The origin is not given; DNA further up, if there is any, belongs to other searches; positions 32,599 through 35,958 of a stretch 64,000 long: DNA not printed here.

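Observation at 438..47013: Nine secreted modular proteins share one ~85-aa C-terminal module: a candidate sorting or anchoring tag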

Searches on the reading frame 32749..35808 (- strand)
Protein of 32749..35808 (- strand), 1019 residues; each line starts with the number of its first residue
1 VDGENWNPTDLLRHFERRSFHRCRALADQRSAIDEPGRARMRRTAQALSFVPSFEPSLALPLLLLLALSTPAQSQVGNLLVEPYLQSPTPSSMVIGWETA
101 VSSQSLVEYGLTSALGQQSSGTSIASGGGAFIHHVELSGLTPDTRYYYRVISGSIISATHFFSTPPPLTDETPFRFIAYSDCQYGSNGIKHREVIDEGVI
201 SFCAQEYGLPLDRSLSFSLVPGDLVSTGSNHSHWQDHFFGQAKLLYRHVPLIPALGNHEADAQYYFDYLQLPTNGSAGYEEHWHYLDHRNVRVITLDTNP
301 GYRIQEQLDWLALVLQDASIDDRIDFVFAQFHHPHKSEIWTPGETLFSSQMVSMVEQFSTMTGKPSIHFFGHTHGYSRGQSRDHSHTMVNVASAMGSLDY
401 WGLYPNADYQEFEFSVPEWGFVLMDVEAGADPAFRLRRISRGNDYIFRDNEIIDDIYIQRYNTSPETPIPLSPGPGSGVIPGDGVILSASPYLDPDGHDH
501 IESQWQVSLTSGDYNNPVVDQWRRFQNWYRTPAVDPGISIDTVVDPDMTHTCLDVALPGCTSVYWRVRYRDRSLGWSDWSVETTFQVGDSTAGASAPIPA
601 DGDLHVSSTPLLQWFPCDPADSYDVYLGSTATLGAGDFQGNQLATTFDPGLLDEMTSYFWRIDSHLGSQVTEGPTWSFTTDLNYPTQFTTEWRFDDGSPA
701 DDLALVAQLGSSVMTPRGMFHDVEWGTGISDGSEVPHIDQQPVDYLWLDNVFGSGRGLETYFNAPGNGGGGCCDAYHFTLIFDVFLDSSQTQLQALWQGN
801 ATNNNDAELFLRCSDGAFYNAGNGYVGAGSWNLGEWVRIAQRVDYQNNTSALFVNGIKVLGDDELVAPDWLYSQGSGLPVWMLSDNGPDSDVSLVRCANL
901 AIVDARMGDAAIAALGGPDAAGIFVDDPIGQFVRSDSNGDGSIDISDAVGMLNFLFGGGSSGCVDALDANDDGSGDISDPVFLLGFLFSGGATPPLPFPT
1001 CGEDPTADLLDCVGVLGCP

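Call 4: search_protein_families(library=pfam, proteins=[window:32749-35808:-], max_evalue=0.01)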
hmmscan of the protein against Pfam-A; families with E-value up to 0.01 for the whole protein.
window:32749-35808:- (1019 aa): 5 families
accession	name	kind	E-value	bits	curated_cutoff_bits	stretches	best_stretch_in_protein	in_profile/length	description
PF16656.11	Pur_ac_phosph_N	-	2.2e-15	57.4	30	1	85-164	8-93/93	Purple acid Phosphatase, N-terminal domain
PF00149.33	Metallophos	-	4e-08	34.4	21.5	1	219-376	35-191/191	Calcineurin-like phosphoesterase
PF16655.11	PhoD_N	-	8.9e-05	23.4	30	1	119-159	45-85/90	PhoD-like phosphatase, N-terminal domain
PF00404.24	Dockerin_1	-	0.00031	21.3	22.9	1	935-979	2-48/57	Dockerin type I domain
PF25788.1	Ig_Rha78A_N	-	0.0021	18.7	27.4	0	556-588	70-102/105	Rha78A-like, N-terminal immunoglobulin domain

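Call 5: search_protein_families(library=ncbifam, proteins=[window:32749-35808:-], max_evalue=0.01)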
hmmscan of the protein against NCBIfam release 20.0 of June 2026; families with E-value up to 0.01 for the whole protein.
window:32749-35808:- (1019 aa): 1 family
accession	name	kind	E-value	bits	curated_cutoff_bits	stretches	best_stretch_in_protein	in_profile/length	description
NF058638.1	AlkPhosPhoDBac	equivalog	0.0016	16.8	1000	1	120-183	111-174/574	alkaline phosphatase PhoD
